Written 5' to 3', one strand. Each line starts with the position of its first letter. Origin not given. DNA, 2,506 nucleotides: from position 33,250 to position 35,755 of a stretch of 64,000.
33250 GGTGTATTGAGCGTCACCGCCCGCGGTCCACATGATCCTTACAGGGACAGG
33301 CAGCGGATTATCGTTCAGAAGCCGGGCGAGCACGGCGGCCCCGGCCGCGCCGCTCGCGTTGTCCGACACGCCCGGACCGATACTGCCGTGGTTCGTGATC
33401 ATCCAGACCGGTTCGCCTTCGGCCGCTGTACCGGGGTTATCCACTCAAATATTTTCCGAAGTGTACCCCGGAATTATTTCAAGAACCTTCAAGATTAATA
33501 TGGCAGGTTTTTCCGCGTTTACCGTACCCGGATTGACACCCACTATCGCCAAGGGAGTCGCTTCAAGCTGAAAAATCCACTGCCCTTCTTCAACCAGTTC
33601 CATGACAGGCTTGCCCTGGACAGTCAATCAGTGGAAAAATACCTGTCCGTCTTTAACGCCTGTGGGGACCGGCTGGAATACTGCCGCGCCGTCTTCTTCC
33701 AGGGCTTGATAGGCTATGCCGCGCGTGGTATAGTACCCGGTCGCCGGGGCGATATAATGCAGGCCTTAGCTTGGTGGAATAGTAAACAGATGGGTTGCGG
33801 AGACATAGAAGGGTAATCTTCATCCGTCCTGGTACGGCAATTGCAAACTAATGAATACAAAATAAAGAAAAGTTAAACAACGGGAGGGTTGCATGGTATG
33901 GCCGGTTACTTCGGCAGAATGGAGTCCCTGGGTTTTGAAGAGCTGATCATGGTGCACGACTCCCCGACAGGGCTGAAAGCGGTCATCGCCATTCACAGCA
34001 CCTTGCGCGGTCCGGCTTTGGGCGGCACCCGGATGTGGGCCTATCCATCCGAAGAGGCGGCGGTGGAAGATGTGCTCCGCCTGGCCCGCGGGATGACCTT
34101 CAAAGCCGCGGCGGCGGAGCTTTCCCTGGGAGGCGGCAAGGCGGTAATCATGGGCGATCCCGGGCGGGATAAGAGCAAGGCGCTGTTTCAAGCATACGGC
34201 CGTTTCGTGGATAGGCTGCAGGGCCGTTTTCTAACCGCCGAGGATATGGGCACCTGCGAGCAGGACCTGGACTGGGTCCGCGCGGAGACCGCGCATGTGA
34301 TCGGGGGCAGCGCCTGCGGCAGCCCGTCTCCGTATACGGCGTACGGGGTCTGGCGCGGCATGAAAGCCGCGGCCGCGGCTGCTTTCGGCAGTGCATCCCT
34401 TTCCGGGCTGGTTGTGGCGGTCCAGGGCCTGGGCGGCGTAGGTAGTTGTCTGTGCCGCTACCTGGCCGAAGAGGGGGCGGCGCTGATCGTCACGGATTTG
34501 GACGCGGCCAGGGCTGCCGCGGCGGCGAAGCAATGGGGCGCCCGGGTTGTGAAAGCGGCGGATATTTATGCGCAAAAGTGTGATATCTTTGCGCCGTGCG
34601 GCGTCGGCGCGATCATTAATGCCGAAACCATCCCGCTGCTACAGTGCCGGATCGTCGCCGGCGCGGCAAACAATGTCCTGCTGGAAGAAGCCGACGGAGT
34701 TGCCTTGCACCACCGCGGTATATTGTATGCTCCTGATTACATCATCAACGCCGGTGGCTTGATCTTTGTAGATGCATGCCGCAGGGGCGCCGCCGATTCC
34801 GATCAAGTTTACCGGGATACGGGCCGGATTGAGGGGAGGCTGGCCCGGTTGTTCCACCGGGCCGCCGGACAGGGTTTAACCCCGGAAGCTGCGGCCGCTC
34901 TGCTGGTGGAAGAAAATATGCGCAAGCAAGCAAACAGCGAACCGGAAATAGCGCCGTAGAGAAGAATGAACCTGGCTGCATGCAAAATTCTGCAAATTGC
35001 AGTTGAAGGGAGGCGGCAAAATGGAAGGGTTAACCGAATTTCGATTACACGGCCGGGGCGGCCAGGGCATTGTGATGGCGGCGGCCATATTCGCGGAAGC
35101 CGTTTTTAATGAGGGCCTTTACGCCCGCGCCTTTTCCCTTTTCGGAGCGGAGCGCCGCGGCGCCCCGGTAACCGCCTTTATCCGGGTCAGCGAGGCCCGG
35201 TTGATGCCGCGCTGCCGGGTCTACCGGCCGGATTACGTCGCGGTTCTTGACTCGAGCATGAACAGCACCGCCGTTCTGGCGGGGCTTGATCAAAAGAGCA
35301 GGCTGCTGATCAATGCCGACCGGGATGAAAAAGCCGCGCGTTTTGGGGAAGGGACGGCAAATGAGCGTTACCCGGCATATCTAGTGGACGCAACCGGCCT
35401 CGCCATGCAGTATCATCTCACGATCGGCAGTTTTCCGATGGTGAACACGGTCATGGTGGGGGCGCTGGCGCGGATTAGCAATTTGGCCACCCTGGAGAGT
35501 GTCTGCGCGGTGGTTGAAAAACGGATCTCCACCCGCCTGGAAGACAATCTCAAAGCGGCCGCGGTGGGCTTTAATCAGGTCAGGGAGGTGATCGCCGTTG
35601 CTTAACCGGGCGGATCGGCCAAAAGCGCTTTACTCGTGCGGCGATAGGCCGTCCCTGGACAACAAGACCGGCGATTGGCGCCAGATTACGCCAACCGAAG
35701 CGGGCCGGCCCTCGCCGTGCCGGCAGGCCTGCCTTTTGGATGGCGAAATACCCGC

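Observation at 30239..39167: bkd-like sigma-54/CodY regulon rebuilt around a ferredoxin-type oxidoreductase, linking to the mutase cluster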

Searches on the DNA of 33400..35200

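Call 83: search_rna_families(source=window, start=33400, end=35200, threshold=evalue, max_evalue=1)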
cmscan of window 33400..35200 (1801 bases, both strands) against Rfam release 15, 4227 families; matches with E-value up to 1: 0.
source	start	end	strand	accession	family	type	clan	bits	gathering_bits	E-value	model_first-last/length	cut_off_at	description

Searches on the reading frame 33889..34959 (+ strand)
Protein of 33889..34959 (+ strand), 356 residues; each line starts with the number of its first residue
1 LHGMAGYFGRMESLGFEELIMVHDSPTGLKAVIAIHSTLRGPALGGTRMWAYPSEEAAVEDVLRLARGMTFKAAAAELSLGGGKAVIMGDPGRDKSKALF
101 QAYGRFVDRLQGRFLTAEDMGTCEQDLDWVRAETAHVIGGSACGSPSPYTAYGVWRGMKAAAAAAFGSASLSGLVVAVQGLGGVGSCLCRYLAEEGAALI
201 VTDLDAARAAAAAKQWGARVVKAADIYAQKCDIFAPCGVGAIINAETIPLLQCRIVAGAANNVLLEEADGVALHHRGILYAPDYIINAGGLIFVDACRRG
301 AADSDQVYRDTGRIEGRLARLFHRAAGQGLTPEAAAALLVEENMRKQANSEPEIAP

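Call 3: search_protein_families(library=pfam, proteins=[window:33889-34959:+])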
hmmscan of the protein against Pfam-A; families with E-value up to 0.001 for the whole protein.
window:33889-34959:+ (356 aa): 4 families
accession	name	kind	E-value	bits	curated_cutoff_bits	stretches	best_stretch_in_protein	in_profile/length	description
PF02812.23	ELFV_dehydrog_N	-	3.8e-27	95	25.3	1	28-135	20-128/129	Glu/Leu/Phe/Val dehydrogenase, dimerisation domain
PF00208.27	ELFV_dehydrog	-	4.5e-16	59.7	23.4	1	217-292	98-175/241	Glutamate/Leucine/Phenylalanine/Valine dehydrogenase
PF00670.27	AdoHcyase_NAD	-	8.5e-05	23.2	27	1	171-252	21-101/162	S-adenosyl-L-homocysteine hydrolase, NAD binding domain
PF00106.31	adh_short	-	0.00067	19.6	26.6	0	177-233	4-58/195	short chain dehydrogenase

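Call 4: search_protein_families(library=ncbifam, proteins=[window:33889-34959:+])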
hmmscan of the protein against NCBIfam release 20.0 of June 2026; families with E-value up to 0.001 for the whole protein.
window:33889-34959:+ (356 aa): 16 families
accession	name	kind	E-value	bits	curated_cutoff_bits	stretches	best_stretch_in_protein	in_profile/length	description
NF035922.1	Trp_DH_ScyB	equivalog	3.2e-107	358.5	600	1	10-348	5-343/346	tryptophan dehydrogenase ScyB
NF041398.1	GluDhGdhB_Halo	equivalog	4e-16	58.9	620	1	33-291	55-340/410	glutamate dehydrogenase GdhB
NF040817.1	GdhA_Arch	equivalog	1.9e-15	57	750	2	218-291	276-348/419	glutamate dehydrogenase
NF005469.0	PRK07063.1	equivalog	2.8e-05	23.8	306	1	171-245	5-79/260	SDR family oxidoreductase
TIGR03206.1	benzo_BadH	equivalog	3.4e-05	23.4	431.2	1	175-247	6-75/250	2-hydroxycyclohexanecarboxyl-CoA dehydrogenase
NF010634.0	PRK14031.1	equivalog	6.5e-05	21.6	822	0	203-291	283-373/444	NADP-specific glutamate dehydrogenase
NF006929.0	PRK09414.1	equivalog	7.5e-05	21.9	536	0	207-293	288-376/445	NADP-specific glutamate dehydrogenase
TIGR02632.1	RhaD_aldol-ADH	equivalog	9.7e-05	20.9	567.75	1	169-220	410-462/676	bifunctional rhamnulose-1-phosphate aldolase/short-chain dehydrogenase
NF006190.0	PRK08324.1-4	equivalog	0.00029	19.1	1014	1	169-219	423-474/689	bifunctional aldolase/short-chain dehydrogenase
NF004526.0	PRK05872.1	subfamily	0.00034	19.8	276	1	169-227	6-68/297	short-chain dehydrogenase/reductase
NF004514.1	PRK05855.1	equivalog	0.00036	19.2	455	1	167-223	307-364/578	SDR family oxidoreductase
NF006192.0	PRK08324.1-6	equivalog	0.00052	18.5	639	1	169-239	432-497/685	bifunctional aldolase/short-chain dehydrogenase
NF004713.0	PRK06057.1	equivalog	0.00058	19.4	404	0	175-223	11-60/257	3-oxoacyl-ACP reductase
NF047923.1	pyridox_DH_SDR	equivalog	0.00059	19.5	325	1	182-227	13-59/243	pyridoxal 4-dehydrogenase, SDR-type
NF005880.0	PRK07831.1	equivalog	0.00088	18.9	336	0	174-246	22-92/263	SDR family oxidoreductase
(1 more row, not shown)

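Call 18: search_solved_structures(query=window:33889-34959:+, show_alignments=5, max_evalue=1e-20)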
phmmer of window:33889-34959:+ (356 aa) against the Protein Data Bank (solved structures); distinct sequences matched with E-value up to 1e-20: 15.
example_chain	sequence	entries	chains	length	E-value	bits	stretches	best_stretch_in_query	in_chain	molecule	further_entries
6acf_A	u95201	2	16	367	4.8e-106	358.2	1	8-345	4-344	Leucine dehydrogenase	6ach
3vpx_A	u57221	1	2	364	2.2e-103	349.4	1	8-350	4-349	Leucine dehydrogenase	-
8hpe_A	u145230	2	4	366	6.9e-102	344.5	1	8-350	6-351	Leucine dehydrogenase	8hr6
1leh_A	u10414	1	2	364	1.1e-100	340.6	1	8-350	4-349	LEUCINE DEHYDROGENASE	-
8gxd_A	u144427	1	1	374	9.8e-97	327.6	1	8-344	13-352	Glu/Leu/Phe/Val dehydrogenase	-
7vid_A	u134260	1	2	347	1.2e-87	297.6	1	8-341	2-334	Leucine dehydrogenase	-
5b37_A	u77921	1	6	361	2.8e-87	296.4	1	9-350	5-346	Tryptophan dehydrogenase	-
1c1x_A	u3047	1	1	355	7.5e-57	196.4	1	20-346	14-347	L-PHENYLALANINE DEHYDROGENASE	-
1bw9_A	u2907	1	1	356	7.5e-57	196.4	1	20-346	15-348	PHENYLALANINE DEHYDROGENASE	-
1bxg_A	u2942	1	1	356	7.6e-57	196.4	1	20-346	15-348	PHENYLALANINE DEHYDROGENASE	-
1c1d_B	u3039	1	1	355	1.1e-56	195.9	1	20-346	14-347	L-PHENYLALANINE DEHYDROGENASE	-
1c1d_A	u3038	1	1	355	2.4e-56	194.8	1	20-346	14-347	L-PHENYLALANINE DEHYDROGENASE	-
1c1x_B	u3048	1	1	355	3.2e-56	194.3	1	21-346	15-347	PROTEIN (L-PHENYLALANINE DEHYDROGENASE)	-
1bw9_B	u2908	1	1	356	3.2e-56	194.3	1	21-346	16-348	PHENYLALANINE DEHYDROGENASE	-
1bxg_B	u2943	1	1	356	4.6e-56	193.8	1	21-346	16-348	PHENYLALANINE DEHYDROGENASE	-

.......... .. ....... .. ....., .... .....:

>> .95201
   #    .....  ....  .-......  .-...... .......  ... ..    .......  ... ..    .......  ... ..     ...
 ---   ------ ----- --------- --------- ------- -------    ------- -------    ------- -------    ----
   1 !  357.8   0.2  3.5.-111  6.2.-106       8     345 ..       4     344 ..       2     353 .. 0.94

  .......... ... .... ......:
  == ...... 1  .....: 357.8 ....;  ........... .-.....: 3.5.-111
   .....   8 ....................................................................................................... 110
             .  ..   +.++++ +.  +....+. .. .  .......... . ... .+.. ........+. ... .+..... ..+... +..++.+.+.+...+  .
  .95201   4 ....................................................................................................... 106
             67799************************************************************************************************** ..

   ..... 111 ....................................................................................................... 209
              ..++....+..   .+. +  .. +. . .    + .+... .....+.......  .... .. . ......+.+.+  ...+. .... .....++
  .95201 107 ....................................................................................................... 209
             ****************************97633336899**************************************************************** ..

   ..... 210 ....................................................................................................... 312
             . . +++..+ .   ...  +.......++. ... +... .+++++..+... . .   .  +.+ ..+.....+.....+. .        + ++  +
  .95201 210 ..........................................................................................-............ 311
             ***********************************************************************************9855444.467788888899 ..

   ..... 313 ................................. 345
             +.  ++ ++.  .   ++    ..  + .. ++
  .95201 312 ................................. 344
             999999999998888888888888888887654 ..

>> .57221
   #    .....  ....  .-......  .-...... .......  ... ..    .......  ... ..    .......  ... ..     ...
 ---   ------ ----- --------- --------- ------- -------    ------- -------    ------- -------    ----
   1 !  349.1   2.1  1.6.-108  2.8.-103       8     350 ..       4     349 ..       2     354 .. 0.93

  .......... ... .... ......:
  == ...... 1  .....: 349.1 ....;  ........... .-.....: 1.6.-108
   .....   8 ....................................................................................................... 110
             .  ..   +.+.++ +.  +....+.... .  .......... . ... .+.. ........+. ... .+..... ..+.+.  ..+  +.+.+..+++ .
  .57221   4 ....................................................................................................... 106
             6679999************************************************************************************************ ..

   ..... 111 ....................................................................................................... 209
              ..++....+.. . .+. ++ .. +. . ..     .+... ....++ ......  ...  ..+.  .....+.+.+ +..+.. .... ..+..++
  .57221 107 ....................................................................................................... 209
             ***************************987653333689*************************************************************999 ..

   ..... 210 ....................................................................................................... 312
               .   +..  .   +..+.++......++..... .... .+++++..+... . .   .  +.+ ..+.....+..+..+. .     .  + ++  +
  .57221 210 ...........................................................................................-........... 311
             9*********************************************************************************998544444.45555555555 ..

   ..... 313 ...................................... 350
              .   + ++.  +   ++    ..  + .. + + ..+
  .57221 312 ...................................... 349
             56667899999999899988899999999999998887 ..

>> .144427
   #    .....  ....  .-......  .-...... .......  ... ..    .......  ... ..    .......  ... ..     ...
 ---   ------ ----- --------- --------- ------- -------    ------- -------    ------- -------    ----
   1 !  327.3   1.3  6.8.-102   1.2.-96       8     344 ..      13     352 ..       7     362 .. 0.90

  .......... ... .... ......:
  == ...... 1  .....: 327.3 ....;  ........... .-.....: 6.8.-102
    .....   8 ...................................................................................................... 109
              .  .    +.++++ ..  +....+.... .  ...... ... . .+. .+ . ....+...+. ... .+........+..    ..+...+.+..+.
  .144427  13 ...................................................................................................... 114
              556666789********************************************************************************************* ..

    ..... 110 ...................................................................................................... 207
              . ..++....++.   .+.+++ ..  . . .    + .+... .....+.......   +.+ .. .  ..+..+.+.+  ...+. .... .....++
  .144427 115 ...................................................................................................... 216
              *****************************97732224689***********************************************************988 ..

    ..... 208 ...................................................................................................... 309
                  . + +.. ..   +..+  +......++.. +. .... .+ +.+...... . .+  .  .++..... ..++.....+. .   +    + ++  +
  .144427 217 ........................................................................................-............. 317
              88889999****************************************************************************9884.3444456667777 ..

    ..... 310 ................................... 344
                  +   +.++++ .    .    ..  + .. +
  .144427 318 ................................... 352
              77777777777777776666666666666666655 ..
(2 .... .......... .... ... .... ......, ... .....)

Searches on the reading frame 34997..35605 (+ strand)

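Call 3: search_protein_families(library=pfam, proteins=[window:34997-35605:+])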
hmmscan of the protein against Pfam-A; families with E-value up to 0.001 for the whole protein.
window:34997-35605:+ (202 aa): 1 family
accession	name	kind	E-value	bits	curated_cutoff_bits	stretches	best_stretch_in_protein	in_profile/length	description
PF01558.24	POR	-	2.2e-33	116.3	27.4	1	21-192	1-172/173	Pyruvate ferredoxin/flavodoxin oxidoreductase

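Call 4: search_protein_families(library=ncbifam, proteins=[window:34997-35605:+])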
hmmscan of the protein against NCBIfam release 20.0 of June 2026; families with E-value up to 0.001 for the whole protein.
window:34997-35605:+ (202 aa): 21 families
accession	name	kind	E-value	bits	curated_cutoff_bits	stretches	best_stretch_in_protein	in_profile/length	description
TIGR02175.1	PorC_KorC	subfamily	2.8e-48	164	81.1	1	13-196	2-176/177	2-oxoacid:acceptor oxidoreductase, gamma subunit, pyruvate/2-ketoisovalerate family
NF006321.0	PRK08534.1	equivalog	3.7e-46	157.1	225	1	13-197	2-179/181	pyruvate ferredoxin oxidoreductase subunit gamma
NF040683.1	PorC_Meth_Thtga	equivalog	4.2e-44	150.4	270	1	13-196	2-174/177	pyruvate synthase subunit PorC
NF010632.0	PRK14029.1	equivalog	2.9e-37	128.1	335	1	13-195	2-180/185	pyruvate/ketoisovalerate ferredoxin oxidoreductase subunit gamma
NF045762.1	PhenlGlyoxDHPadE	equivalog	3.7e-35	121.5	300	1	13-195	2-179/187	NADH-dependent phenylglyoxylate dehydrogenase subunit gamma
NF004497.0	PRK05844.1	equivalog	1.9e-20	73.3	243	1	13-185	2-170/186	pyruvate flavodoxin oxidoreductase subunit gamma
NF006323.0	PRK08537.1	equivalog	1.8e-13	50.3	235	1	13-196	3-179/181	2-oxoacid:ferredoxin oxidoreductase subunit gamma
NF005322.0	PRK06853.1-2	equivalog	2.3e-12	47.1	237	1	13-195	6-193/197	indolepyruvate oxidoreductase subunit beta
TIGR03710.1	OAFO_sf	subfamily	2.1e-11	43.1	482.75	1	15-197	4-175/561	2-oxoacid:acceptor oxidoreductase subunit alpha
NF005325.0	PRK06853.1-5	equivalog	6.2e-11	42.4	230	1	17-194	8-190/192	indolepyruvate oxidoreductase subunit beta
NF005323.0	PRK06853.1-3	equivalog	4.7e-10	39.7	238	1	17-66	11-60/197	indolepyruvate oxidoreductase subunit beta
NF045790.1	OxalOxreddelta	equivalog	3.4e-09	36.3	230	1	30-180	33-197/316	oxalate oxidoreductase subunit delta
NF005324.0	PRK06853.1-4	equivalog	1.4e-08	34.9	222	1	17-69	7-59/196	indolepyruvate oxidoreductase subunit beta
TIGR03334.1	IOR_beta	equivalog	1.8e-08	34.6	205.8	1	17-66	5-54/189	indolepyruvate ferredoxin oxidoreductase subunit beta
NF004916.0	PRK06274.1-2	equivalog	1.4e-07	31.8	227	1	18-191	8-172/178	indolepyruvate oxidoreductase subunit beta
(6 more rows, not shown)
